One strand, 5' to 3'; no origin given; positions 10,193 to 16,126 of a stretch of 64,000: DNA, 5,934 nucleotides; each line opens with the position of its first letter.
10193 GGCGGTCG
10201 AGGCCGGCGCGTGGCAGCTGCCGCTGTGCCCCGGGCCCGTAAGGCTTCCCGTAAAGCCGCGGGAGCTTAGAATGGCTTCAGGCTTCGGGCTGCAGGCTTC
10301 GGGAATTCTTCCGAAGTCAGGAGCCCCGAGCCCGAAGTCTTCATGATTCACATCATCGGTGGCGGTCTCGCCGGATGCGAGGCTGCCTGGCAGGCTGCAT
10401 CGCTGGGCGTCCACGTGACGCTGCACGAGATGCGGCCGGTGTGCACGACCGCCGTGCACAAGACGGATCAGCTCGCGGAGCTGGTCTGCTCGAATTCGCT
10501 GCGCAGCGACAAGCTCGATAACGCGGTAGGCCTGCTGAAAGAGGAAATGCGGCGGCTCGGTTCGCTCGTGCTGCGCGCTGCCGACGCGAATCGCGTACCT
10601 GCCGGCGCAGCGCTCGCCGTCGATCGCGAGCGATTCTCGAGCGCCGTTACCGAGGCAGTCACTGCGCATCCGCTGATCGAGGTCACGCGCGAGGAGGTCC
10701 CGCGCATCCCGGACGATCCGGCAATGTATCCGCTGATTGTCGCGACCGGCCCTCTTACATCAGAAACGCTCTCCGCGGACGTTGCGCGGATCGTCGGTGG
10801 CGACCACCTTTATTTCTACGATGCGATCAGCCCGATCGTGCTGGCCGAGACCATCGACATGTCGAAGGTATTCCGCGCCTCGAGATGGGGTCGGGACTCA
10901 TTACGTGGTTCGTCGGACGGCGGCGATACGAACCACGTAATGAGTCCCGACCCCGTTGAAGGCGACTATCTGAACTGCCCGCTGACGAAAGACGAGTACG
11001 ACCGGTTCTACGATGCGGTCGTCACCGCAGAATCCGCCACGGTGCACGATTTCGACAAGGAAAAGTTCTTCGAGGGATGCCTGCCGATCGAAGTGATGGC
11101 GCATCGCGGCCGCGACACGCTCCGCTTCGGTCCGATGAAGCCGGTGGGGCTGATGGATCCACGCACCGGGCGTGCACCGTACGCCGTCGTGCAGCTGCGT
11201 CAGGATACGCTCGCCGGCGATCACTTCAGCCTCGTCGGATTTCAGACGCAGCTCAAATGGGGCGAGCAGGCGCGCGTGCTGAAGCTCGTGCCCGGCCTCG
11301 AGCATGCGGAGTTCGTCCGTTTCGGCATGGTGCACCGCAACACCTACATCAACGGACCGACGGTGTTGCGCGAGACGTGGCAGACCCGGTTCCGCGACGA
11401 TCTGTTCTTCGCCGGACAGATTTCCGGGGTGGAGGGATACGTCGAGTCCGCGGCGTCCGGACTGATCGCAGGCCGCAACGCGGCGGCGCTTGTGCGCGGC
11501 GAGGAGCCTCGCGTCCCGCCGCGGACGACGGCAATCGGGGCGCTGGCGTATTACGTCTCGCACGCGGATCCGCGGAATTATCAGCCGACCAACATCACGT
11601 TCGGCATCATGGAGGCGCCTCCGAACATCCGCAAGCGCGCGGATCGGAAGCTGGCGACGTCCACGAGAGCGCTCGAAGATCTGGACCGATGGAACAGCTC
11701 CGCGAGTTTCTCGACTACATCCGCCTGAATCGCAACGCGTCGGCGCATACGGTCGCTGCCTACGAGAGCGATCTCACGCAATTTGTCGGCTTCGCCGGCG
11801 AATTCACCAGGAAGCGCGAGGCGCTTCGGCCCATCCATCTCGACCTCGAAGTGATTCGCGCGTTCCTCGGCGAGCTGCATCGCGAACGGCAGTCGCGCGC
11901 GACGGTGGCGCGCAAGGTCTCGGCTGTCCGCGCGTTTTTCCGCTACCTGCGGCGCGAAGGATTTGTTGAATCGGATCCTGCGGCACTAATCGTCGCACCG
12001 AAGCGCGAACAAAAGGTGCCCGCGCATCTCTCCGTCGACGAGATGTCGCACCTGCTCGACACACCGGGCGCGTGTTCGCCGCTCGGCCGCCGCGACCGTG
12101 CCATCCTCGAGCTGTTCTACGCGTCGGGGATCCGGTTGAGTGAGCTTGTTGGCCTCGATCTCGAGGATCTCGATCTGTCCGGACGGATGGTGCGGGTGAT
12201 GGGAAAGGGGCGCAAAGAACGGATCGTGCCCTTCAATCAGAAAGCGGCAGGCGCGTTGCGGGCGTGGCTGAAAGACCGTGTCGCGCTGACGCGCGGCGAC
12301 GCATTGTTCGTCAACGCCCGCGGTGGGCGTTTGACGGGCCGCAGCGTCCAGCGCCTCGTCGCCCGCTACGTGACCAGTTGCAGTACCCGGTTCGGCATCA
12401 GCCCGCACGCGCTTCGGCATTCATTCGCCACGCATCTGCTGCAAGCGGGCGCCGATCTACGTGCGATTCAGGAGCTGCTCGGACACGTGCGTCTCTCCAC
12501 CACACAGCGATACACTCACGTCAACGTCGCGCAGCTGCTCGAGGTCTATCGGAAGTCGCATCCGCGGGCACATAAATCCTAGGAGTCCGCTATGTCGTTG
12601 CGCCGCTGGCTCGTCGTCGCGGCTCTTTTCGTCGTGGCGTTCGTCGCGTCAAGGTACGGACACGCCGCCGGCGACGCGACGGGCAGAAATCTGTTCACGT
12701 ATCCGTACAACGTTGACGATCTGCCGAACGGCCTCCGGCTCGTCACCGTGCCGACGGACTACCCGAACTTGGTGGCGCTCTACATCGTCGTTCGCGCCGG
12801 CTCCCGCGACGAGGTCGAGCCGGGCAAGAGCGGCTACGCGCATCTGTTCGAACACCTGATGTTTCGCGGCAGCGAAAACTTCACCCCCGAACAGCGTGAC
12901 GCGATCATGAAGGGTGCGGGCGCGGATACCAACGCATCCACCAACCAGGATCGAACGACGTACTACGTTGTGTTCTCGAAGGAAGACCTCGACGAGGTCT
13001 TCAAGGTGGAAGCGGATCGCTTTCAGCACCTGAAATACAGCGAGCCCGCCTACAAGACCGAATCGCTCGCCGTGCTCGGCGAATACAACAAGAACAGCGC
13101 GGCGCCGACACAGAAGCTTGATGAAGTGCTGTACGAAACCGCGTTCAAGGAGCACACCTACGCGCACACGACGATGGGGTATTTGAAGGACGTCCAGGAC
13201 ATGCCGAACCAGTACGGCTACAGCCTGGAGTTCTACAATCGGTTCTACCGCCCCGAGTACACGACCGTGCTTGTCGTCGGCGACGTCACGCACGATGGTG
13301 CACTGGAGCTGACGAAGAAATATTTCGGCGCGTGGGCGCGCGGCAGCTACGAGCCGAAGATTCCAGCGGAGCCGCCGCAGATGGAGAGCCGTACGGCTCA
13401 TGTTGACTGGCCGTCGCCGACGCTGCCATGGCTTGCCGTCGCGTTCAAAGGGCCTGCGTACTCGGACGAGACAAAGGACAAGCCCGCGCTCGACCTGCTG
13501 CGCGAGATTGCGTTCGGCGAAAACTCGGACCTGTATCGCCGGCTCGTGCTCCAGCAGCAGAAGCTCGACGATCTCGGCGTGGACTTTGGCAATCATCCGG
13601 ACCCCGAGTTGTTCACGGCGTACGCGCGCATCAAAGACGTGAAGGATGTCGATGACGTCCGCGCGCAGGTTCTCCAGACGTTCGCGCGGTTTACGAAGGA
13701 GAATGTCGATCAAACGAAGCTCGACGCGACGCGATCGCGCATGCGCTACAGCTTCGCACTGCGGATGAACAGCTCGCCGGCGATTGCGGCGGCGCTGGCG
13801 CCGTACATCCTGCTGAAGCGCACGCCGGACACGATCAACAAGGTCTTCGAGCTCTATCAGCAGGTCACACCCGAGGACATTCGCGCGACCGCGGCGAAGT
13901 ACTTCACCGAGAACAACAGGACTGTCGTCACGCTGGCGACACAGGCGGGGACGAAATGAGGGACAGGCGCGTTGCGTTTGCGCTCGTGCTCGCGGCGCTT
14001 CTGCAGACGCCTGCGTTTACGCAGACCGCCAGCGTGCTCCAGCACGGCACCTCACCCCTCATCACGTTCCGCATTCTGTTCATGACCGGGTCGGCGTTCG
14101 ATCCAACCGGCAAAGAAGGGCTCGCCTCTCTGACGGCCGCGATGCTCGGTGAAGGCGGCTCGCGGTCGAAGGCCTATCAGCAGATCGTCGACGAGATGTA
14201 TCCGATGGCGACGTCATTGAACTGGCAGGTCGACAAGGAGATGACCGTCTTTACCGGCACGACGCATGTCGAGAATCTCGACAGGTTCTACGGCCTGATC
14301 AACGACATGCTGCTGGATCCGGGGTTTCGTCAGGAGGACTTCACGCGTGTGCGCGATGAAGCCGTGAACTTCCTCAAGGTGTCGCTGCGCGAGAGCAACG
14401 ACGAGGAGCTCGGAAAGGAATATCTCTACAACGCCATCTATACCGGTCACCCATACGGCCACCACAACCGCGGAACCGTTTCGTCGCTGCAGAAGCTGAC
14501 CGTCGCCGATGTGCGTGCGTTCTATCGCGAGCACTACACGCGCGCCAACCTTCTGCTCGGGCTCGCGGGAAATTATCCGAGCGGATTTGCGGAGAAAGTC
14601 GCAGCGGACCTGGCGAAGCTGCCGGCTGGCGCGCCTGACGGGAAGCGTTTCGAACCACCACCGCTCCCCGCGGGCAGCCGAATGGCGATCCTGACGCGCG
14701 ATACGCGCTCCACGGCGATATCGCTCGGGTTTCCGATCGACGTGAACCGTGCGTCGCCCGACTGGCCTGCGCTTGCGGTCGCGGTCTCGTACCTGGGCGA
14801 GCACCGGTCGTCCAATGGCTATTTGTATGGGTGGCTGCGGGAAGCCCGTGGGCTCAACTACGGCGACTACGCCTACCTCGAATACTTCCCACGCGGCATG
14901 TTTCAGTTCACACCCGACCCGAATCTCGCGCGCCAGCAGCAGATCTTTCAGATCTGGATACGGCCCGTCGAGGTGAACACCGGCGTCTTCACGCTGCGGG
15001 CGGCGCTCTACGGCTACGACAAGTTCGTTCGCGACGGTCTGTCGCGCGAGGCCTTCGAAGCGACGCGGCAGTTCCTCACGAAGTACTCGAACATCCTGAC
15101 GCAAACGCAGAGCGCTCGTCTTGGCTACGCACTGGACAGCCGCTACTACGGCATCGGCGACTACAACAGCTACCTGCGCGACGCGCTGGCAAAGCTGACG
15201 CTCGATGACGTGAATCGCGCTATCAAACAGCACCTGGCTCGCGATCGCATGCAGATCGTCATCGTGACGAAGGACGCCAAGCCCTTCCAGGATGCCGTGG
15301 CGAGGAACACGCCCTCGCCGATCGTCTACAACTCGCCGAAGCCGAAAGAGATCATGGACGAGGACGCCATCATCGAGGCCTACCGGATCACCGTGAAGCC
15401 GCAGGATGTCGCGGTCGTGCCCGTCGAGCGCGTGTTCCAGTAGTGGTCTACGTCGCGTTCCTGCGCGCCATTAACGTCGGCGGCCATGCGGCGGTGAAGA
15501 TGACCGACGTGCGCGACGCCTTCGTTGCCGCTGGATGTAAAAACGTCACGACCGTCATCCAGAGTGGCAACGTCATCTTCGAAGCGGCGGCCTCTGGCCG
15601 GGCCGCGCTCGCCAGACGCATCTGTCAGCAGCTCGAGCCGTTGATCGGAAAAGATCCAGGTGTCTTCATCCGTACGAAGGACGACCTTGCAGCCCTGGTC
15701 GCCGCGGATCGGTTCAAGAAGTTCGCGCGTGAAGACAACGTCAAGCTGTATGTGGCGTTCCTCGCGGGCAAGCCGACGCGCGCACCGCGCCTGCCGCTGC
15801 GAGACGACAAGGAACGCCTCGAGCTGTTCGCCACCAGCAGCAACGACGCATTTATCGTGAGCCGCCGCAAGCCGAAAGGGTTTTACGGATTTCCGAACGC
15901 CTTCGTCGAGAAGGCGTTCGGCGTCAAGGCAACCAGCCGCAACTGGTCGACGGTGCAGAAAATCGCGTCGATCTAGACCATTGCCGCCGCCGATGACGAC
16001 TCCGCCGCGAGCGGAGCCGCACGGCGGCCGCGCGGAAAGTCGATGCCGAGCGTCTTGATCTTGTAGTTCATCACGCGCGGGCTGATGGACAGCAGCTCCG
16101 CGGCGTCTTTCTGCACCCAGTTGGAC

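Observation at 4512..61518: Recurrent arrays of about four locus-specific tandem heptamers at gene junctions and other mutation-tolerant positions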

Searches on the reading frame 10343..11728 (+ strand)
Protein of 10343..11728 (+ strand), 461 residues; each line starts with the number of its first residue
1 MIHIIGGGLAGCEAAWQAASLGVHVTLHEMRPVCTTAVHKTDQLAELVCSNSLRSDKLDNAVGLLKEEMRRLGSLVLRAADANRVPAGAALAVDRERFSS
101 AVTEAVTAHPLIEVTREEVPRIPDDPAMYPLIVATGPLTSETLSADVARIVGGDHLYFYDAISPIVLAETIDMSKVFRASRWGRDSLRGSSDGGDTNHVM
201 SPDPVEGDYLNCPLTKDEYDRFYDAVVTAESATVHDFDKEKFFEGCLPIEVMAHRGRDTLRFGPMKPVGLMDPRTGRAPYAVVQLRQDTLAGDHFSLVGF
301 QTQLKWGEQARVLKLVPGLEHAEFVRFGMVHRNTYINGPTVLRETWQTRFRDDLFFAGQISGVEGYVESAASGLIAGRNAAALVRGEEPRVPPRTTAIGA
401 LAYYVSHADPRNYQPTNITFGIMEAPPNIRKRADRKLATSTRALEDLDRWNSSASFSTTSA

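Call 8: search_protein_families(library=pfam, proteins=[window:10343-11728:+])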
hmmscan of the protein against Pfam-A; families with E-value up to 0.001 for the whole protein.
window:10343-11728:+ (461 aa): 7 families
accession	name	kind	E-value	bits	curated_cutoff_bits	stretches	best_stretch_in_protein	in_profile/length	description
PF01134.28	GIDA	-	8.3e-95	318.5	22.1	1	2-387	2-390/391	Glucose inhibited division protein A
PF07992.20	Pyr_redox_2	-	3.3e-05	23.9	26.1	1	3-37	146-180/291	Pyridine nucleotide-disulphide oxidoreductase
PF01262.27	AlaDh_PNT_C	-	4.6e-05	23.4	23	1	2-40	31-69/214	Alanine dehydrogenase/PNT, C-terminal domain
PF13450.12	NAD_binding_8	-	8.1e-05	23.3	21.9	1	4-35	1-32/68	NAD(P)-binding Rossmann-like domain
PF01266.30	DAO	-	0.00015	21.8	27.9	1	4-48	4-50/353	FAD dependent oxidoreductase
PF00070.33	Pyr_redox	-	0.00054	20.9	22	0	3-33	3-33/82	Pyridine nucleotide-disulphide oxidoreductase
PF12831.13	FAD_oxidored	-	0.00092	19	27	0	3-34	3-34/416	FAD dependent oxidoreductase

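Call 44: find_homologous_proteins(query=window:10343-11728:+, max_evalue=1e-100)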
Query window:10343-11728:+ (461 aa): 7943 proteins with E <= 1e-100 among 8000 candidates; the best 120 are listed.
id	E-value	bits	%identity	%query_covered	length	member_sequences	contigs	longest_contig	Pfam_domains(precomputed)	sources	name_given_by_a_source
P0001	0.0e+0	1045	100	100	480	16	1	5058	PF01134.29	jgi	-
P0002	8.8e-284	959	91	98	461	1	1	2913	PF01134.29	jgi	-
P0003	4.8e-281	950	94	100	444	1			PF01134.29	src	-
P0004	5.7e-277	937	92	98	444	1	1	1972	PF01262.28,PF01134.29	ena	-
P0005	2.0e-275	932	89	98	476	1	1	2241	PF01262.28,PF01134.29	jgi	jgi:methylenetetrahydrofolate--tRNA-(uracil-5-)-methyltransferase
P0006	1.6e-274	929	89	100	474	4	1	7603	PF00890.31,PF01134.29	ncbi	-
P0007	3.6e-274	927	89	100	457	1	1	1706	PF01134.29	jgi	jgi:methylenetetrahydrofolate--tRNA-(uracil-5-)-methyltransferase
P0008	6.6e-274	927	89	98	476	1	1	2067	PF01262.28,PF01134.29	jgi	jgi:methylenetetrahydrofolate--tRNA-(uracil-5-)-methyltransferase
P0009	7.7e-273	923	88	100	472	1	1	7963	PF01134.29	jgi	jgi:methylenetetrahydrofolate--tRNA-(uracil-5-)-methyltransferase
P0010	1.4e-272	922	88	98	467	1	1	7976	PF01134.29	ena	-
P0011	1.5e-272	922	90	98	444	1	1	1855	PF01134.29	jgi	jgi:methylenetetrahydrofolate--tRNA-(uracil-5-)-methyltransferase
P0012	6.2e-272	920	88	98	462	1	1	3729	PF01262.28,PF01134.29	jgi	-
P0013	1.1e-268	909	89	100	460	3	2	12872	PF01134.29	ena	-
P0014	2.2e-268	908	88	100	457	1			PF01134.29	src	-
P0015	4.0e-268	908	88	98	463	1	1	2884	PF01262.28,PF01134.29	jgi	jgi:methylenetetrahydrofolate--tRNA-(uracil-5-)-methyltransferase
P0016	5.5e-268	907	88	100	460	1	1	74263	PF00890.31,PF01134.29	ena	-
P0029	2.2e-265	899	87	98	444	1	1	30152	PF00890.31,PF01262.28,PF01134.29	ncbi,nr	ncbi:MAG: methylenetetrahydrofolate--tRNA-(uracil(54)-C(5))-methyltransferase (FADH(2)-oxidizing) Tr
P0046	4.5e-261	884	84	100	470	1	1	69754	PF01134.29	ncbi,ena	-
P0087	4.6e-257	871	85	100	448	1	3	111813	PF01134.29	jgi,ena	-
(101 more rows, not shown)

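Call 45: find_encoding_contigs(protein=P0016, flank=10000, max_places=1)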
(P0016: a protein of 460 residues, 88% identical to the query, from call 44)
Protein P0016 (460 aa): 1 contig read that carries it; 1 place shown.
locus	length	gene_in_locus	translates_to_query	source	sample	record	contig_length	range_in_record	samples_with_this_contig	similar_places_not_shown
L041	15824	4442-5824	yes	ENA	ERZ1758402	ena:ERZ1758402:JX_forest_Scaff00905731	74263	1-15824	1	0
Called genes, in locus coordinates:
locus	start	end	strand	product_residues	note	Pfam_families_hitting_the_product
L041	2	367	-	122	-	?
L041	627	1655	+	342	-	PF02481:DNA_processg_A, PF18306:LDcluster4 (faint), PF17782:WHD_DprA (weak)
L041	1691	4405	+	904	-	PF01751:Toprim, PF01131:Topoisom_bac, PF13368:Toprim_C_rpt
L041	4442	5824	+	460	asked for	PF00890:FAD_binding_2 (faint), PF01134:GIDA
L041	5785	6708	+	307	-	PF02899:Phage_int_SAM_1, PF00589:Phage_integrase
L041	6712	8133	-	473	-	PF00072:Response_reg, PF00158:Sigma54_activat, PF14532:Sigma54_activ_2, PF00004:AAA (faint), PF07728:AAA_5 (weak), PF25601:AAA_lid_14, PF02954:HTH_8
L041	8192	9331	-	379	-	PF00989:PAS (faint), PF00512:HisKA, PF02518:HATPase_c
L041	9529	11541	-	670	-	PF00005:ABC_tran, PF02463:SMC_N (faint), PF13175:AAA_15 (faint), PF13476:AAA_23 (faint), PF13555:AAA_29 (faint), PF12848:ABC_tran_Xtn, PF00005:ABC_tran, PF16326:ABC_tran_CTD, +6 more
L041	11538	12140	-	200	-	PF12728:HTH_17, PF00072:Response_reg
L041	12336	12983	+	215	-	PF04542:Sigma70_r2, PF13384:HTH_23 (faint), PF08281:Sigma70_r4_2, PF04545:Sigma70_r4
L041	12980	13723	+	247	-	-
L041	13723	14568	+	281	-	-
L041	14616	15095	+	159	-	-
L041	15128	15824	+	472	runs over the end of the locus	PF00324:AA_permease, PF13520:AA_permease_2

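Call 46: find_encoding_contigs(protein=P0046, flank=10000, max_places=1)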
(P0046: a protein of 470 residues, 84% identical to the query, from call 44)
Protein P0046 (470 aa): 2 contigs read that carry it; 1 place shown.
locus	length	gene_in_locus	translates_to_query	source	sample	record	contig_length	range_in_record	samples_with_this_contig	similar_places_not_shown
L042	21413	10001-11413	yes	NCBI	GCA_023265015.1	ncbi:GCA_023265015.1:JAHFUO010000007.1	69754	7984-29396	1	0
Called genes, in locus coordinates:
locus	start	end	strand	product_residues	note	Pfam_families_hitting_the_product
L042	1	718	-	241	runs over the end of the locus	PF00156:Pribosyltran (weak)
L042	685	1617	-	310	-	PF00158:Sigma54_activat, PF14532:Sigma54_activ_2, PF25601:AAA_lid_14, PF02954:HTH_8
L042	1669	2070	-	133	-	PF02410:RsfS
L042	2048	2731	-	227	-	PF01467:CTP_transf_like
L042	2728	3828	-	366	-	PF01018:GTP1_OBG, PF01926:MMR_HSR1, PF02421:FeoB_N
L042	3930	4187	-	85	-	PF01016:Ribosomal_L27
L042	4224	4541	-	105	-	PF00829:Ribosomal_L21p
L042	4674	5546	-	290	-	-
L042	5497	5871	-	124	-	PF13424:TPR_12 (weak), PF13432:TPR_16, PF13414:TPR_11, PF14559:TPR_19 (weak), PF13431:TPR_17 (weak), PF00515:TPR_1, PF07719:TPR_2, PF13181:TPR_8 (weak), +1 more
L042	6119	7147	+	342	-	PF02481:DNA_processg_A, PF17782:WHD_DprA (weak)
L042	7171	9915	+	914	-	PF01751:Toprim, PF01131:Topoisom_bac, PF13368:Toprim_C_rpt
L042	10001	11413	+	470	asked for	PF01134:GIDA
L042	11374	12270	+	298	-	PF02899:Phage_int_SAM_1, PF00589:Phage_integrase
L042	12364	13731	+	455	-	PF00675:Peptidase_M16, PF05193:Peptidase_M16_C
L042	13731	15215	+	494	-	PF00675:Peptidase_M16 (weak), PF05193:Peptidase_M16_C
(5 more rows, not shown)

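Call 47: find_encoding_contigs(protein=P0087, flank=10000, max_places=1)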
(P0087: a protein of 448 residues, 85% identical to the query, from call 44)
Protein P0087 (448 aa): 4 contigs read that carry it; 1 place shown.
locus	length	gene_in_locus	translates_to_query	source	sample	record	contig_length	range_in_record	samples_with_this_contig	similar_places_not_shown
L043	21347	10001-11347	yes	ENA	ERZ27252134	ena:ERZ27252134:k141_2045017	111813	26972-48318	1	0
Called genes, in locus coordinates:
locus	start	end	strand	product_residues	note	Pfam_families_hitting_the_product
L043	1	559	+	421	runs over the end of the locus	PF00278:Orn_DAP_Arg_deC, PF02784:Orn_Arg_deC_N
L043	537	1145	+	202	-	PF02223:Thymidylate_kin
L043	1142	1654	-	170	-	PF00156:Pribosyltran (weak)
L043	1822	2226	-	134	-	PF02410:RsfS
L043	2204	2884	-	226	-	PF01467:CTP_transf_like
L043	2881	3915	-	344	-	PF01018:GTP1_OBG, PF01926:MMR_HSR1, PF02421:FeoB_N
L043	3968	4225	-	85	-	PF01016:Ribosomal_L27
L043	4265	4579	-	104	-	PF00829:Ribosomal_L21p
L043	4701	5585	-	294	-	-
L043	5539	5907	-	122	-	PF13424:TPR_12 (weak), PF13432:TPR_16 (weak), PF13371:TPR_9 (weak), PF13414:TPR_11, PF14559:TPR_19, PF13431:TPR_17 (weak), PF00515:TPR_1, PF07719:TPR_2, +2 more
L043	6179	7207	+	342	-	PF02481:DNA_processg_A, PF18306:LDcluster4 (faint), PF17782:WHD_DprA (weak)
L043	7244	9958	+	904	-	PF01751:Toprim, PF01131:Topoisom_bac, PF13368:Toprim_C_rpt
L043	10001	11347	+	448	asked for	PF01134:GIDA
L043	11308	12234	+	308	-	PF02899:Phage_int_SAM_1, PF00589:Phage_integrase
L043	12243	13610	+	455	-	PF00675:Peptidase_M16, PF05193:Peptidase_M16_C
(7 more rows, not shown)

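Call 48: find_encoding_contigs(protein=P0029, flank=10000, max_places=1)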
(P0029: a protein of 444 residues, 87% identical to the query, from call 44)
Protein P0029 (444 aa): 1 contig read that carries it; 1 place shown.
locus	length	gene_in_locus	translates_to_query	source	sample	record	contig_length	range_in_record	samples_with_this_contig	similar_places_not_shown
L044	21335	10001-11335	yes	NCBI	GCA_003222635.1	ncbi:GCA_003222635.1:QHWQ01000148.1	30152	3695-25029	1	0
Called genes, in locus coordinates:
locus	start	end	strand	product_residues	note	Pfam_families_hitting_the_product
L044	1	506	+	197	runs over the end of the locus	PF02223:Thymidylate_kin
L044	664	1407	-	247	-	PF13302:Acetyltransf_3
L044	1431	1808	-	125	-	PF00156:Pribosyltran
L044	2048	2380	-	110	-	PF02410:RsfS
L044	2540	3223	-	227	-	PF01467:CTP_transf_like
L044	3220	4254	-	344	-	PF01018:GTP1_OBG, PF00009:GTP_EFTU (faint), PF01926:MMR_HSR1, PF02421:FeoB_N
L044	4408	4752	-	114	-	PF00829:Ribosomal_L21p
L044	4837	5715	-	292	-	-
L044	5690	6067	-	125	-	PF13424:TPR_12 (weak), PF13432:TPR_16 (weak), PF13371:TPR_9 (weak), PF13414:TPR_11 (weak), PF14559:TPR_19, PF13431:TPR_17 (weak), PF00515:TPR_1, PF07719:TPR_2, +1 more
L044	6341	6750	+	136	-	PF02481:DNA_processg_A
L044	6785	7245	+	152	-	PF02481:DNA_processg_A, PF17782:WHD_DprA (weak)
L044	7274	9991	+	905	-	PF01751:Toprim, PF01131:Topoisom_bac, PF13368:Toprim_C_rpt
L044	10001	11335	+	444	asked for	PF00890:FAD_binding_2 (faint), PF01134:GIDA, PF01262:AlaDh_PNT_C (faint)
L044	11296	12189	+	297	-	PF02899:Phage_int_SAM_1, PF13495:Phage_int_SAM_4 (weak), PF00589:Phage_integrase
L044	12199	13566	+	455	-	PF00675:Peptidase_M16, PF05193:Peptidase_M16_C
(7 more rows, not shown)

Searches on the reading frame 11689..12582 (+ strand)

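Call 41: search_protein_families(library=pfam, proteins=[window:11689-12582:+], max_evalue=0.00001)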
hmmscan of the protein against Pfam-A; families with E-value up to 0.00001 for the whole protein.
window:11689-12582:+ (297 aa): 2 families
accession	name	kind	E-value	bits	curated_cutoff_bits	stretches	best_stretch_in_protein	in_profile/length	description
PF00589.27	Phage_integrase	-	8.4e-47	159.6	27.1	1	114-280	3-170/172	Phage integrase family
PF02899.23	Phage_int_SAM_1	-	4.8e-21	75.3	22.3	1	5-91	2-83/83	Phage integrase, N-terminal SAM-like domain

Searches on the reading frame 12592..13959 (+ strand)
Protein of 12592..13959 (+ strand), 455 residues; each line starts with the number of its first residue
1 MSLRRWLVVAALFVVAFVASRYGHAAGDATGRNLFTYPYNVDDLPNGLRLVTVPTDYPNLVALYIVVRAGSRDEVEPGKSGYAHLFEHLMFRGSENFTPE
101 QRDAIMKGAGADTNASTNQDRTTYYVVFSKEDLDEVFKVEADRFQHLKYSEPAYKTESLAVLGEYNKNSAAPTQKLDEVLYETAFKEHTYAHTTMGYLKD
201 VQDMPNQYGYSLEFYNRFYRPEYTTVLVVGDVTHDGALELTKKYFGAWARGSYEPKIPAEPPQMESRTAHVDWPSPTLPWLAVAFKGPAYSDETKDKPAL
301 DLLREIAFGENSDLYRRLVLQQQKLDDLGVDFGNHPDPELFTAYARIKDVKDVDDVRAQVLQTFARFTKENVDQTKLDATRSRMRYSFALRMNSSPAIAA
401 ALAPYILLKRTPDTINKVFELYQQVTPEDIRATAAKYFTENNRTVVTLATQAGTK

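Call 41: search_protein_families(library=pfam, proteins=[window:12592-13959:+], max_evalue=0.00001)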
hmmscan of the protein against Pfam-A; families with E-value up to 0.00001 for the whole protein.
window:12592-13959:+ (455 aa): 2 families
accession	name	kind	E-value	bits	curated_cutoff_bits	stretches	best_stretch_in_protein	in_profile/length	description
PF05193.26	Peptidase_M16_C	-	1.9e-27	96.7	23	1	212-383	8-180/181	Peptidase M16 inactive domain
PF00675.25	Peptidase_M16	-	6.7e-22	78.4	22.3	1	58-196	10-147/149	Insulinase (Peptidase family M16)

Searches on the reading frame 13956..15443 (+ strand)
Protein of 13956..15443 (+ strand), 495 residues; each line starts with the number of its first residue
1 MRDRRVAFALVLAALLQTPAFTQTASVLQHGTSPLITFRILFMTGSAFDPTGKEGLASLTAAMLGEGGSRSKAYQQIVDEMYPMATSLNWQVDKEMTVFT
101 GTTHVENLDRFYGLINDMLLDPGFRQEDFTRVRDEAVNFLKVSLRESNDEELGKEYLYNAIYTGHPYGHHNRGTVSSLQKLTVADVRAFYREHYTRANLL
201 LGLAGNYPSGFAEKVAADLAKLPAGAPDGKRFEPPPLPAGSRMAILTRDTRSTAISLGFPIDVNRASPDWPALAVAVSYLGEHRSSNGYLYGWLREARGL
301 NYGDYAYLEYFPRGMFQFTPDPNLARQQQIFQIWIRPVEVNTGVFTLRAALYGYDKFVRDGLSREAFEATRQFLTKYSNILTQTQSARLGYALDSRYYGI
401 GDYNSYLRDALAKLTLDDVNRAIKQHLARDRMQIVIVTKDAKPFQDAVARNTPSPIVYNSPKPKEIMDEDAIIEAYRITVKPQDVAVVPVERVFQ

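Call 41: search_protein_families(library=pfam, proteins=[window:13956-15443:+], max_evalue=0.00001)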
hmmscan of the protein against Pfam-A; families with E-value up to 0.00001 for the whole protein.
window:13956-15443:+ (495 aa): 2 families
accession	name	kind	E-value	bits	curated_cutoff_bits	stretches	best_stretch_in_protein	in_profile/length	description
PF05193.26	Peptidase_M16_C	-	6.6e-16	59.1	23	1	180-318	1-141/181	Peptidase M16 inactive domain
PF00675.25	Peptidase_M16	-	1.9e-09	38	22.3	1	34-172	11-146/149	Insulinase (Peptidase family M16)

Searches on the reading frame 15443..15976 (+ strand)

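Call 42: search_protein_families(library=pfam, proteins=[window:15443-15976:+], max_evalue=0.00001)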
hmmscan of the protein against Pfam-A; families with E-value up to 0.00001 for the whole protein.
window:15443-15976:+ (177 aa): 1 family
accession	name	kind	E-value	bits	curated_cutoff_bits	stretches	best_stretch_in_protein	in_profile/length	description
PF08002.16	DUF1697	-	2.8e-32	112.4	24.4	1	2-134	3-134/137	Protein of unknown function (DUF1697)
